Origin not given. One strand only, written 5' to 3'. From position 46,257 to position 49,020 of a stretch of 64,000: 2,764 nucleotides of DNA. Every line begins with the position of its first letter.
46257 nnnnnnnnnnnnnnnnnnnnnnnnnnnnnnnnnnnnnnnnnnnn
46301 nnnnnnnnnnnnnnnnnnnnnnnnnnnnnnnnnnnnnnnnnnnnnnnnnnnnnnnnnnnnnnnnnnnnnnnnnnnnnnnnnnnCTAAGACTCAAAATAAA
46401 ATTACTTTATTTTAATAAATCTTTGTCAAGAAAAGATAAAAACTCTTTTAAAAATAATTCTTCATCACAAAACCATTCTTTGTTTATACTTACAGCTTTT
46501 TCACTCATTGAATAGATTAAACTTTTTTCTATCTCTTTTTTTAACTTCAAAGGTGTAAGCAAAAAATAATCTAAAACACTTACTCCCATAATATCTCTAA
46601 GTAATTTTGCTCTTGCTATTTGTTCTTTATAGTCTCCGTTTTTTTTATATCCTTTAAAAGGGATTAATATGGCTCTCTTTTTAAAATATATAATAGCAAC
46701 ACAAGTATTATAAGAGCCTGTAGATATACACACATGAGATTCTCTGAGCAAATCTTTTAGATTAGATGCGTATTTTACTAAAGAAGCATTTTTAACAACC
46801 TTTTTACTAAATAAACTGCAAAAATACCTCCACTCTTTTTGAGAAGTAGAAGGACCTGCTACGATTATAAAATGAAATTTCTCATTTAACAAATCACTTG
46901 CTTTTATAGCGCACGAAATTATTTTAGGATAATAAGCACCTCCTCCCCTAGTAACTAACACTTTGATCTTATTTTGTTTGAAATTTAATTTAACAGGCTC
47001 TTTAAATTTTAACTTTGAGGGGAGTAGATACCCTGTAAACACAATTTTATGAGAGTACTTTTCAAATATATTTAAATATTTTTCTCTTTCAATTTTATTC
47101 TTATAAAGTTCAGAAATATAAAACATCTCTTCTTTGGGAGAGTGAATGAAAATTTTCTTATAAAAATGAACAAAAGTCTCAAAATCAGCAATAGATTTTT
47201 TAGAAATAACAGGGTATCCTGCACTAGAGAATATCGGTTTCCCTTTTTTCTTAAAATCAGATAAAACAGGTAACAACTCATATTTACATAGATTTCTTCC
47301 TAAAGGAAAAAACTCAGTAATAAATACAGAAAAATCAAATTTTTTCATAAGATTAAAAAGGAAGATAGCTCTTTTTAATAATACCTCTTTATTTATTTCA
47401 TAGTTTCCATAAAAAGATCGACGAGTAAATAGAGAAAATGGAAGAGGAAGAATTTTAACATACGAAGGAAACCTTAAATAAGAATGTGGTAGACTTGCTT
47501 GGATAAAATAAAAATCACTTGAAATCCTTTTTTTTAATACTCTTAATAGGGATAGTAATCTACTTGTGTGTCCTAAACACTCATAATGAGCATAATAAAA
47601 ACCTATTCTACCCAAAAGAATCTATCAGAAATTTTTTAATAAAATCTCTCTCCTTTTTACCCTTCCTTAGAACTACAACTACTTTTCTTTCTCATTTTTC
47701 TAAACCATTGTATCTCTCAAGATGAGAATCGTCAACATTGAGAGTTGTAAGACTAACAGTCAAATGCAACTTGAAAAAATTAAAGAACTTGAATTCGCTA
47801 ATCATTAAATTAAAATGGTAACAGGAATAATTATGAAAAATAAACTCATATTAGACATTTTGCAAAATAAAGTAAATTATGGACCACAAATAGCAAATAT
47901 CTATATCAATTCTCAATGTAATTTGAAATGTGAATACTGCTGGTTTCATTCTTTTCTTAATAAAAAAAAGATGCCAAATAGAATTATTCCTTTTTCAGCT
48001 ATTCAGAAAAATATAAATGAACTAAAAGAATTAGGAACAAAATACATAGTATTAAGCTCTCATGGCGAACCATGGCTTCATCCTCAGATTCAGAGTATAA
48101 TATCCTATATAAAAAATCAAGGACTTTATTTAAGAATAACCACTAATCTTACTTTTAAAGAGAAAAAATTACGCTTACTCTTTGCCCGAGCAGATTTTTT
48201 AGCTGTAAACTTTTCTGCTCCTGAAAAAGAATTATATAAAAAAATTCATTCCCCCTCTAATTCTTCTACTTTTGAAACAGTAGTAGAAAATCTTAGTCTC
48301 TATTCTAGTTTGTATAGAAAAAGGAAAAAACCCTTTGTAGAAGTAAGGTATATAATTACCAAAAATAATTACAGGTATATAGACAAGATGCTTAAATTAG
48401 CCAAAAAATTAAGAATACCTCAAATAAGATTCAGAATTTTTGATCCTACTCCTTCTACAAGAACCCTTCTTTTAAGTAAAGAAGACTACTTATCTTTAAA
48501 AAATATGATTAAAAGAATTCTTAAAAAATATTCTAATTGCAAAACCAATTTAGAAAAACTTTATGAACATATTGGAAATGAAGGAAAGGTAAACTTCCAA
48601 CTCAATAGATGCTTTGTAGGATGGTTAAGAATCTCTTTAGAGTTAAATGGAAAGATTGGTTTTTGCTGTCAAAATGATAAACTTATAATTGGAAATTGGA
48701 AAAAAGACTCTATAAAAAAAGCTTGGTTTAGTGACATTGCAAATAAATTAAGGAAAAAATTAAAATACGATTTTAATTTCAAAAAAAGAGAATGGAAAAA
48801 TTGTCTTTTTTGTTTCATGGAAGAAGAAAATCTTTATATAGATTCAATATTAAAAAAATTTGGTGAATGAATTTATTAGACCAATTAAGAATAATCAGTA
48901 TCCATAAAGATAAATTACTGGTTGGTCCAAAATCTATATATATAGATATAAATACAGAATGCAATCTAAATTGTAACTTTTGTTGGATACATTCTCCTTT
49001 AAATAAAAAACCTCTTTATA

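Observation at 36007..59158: ~23-kb accessory island saturated with radical SAM enzymes plus aminosugar-tailoring genes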

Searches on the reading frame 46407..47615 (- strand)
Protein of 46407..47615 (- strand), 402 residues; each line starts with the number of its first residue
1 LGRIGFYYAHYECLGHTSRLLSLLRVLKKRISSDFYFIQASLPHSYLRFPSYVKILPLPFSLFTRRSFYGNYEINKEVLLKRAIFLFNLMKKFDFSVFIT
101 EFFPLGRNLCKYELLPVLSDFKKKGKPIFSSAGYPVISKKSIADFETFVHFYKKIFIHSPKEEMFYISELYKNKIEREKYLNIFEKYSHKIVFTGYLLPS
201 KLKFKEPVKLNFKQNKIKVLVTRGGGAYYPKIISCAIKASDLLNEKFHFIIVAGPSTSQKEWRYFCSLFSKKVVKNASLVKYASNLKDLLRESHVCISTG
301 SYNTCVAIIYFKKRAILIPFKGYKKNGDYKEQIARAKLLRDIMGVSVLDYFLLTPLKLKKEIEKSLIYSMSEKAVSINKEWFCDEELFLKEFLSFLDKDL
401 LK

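Call 5: search_protein_families(library=pfam, proteins=[window:46407-47615:-], max_evalue=0.01)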
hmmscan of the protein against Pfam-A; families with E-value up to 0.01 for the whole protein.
window:46407-47615:- (402 aa): 1 family
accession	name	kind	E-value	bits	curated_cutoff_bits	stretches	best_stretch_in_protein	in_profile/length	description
PF04101.22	Glyco_tran_28_C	-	1e-10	42.3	22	1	224-375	6-150/166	Glycosyltransferase family 28 C-terminal domain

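Call 8: search_protein_families(library=ncbifam, proteins=[window:46407-47615:-], max_evalue=0.01)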
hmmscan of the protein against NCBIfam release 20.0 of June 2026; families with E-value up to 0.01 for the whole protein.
window:46407-47615:- (402 aa): 3 families
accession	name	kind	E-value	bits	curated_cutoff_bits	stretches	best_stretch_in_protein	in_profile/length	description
TIGR01133.1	murG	equivalog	0.00019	20.6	250.25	1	204-362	170-320/353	undecaprenyldiphospho-muramoylpentapeptide beta-N-acetylglucosaminyltransferase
TIGR03590.1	PseG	equivalog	0.00027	20.6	153.55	1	203-302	157-252/280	UDP-2,4-diacetamido-2,4,6-trideoxy-beta-L-altropyranose hydrolase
TIGR00661.1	MJ1255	subfamily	0.0024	17.2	195.9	1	254-349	219-298/321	MJ1255/VC2487 family glycosyltransferase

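Call 46: search_protein_families(library=padloc, proteins=[window:46407-47615:-], max_evalue=0.01)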
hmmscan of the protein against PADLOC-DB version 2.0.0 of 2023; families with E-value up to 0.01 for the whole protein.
window:46407-47615:- (402 aa): 0 families

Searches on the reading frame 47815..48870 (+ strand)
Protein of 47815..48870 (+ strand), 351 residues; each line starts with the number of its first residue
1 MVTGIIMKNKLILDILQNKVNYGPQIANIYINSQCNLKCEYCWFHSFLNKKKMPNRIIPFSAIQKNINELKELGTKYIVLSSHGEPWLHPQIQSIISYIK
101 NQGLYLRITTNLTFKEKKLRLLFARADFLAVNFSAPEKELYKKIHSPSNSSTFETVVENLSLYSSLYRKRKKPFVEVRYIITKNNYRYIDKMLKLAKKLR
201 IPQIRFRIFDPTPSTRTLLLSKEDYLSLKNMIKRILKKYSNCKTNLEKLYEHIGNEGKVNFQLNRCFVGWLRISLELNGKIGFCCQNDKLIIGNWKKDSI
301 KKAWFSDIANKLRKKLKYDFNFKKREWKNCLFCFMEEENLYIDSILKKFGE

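Call 5: search_protein_families(library=pfam, proteins=[window:47815-48870:+], max_evalue=0.01)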
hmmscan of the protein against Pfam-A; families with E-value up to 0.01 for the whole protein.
window:47815-48870:+ (351 aa): 2 families
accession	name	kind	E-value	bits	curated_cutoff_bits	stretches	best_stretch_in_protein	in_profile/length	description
PF04055.27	Radical_SAM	-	6.1e-15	56.2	29.5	1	31-195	3-165/166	Radical SAM superfamily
PF13186.11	SPASM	-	1.4e-06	28.9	21.5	1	266-331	1-64/67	Iron-sulfur cluster-binding domain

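Call 8: search_protein_families(library=ncbifam, proteins=[window:47815-48870:+], max_evalue=0.01)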
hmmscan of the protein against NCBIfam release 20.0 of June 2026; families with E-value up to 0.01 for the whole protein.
window:47815-48870:+ (351 aa): 52 families (the best 25 are shown)
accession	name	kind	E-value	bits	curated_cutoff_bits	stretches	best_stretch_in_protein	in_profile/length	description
TIGR04317.1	W_rSAM_matur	equivalog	5e-25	88.4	380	1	29-214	8-189/349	tungsten cofactor oxidoreductase radical SAM maturase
TIGR04251.1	SCM_rSAM_ScmF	equivalog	1.5e-16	60.8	400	1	29-233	8-205/353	SynChlorMet cassette radical SAM/SPASM protein ScmF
NF033640.1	N_Twi_rSAM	subfamily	4.9e-14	52.2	170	2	265-339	4-75/398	twitch domain-containing radical SAM protein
TIGR02668.1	moaA_archaeal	equivalog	1.8e-13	50.2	325.25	1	25-246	8-224/303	GTP 3',8-cyclase MoaA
TIGR02666.1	moaA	equivalog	1.6e-12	47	284.05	1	31-245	16-226/336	GTP 3',8-cyclase MoaA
NF001199.0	PRK00164.2-1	equivalog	2.6e-11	43.2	231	1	25-203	10-183/308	GTP 3',8-cyclase MoaA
TIGR04054.1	rSAM_NirJ1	equivalog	3.8e-11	42.2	650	1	21-206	33-207/387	putative heme d1 biosynthesis radical SAM protein NirJ1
TIGR04055.1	rSAM_NirJ2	equivalog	1.4e-10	41.3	500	1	33-319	8-288/326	putative heme d1 biosynthesis radical SAM protein NirJ2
NF038283.1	viperin_w_prok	equivalog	1.5e-10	40.7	180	1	26-210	3-187/281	viperin family antiviral radical SAM protein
NF047865.1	rSAM_PapB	equivalog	2.1e-10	40.4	340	1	30-281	8-262/330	PapB family radical SAM/SPASM ranthipeptide maturase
TIGR04321.1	spiroSPASM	subfamily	2.3e-10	39.8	250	1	20-195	226-404/510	spiro-SPASM protein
TIGR04051.1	rSAM_NirJ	equivalog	9.4e-10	38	515.45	1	33-202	10-169/354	heme d1 biosynthesis radical SAM protein NirJ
NF049973.1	radical_Rv1681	equivalog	9.8e-10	37.9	380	1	29-122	76-165/326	Rv1681 family radical SAM protein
TIGR04546.1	rSAM_ahbC_deAc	equivalog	9.8e-10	37.8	650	1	29-224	43-226/390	12,18-didecarboxysiroheme deacetylase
TIGR04303.1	GeoRSP_rSAM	equivalog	1.2e-09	38.2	400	1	24-331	4-303/325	GeoRSP system radical SAM/SPASM protein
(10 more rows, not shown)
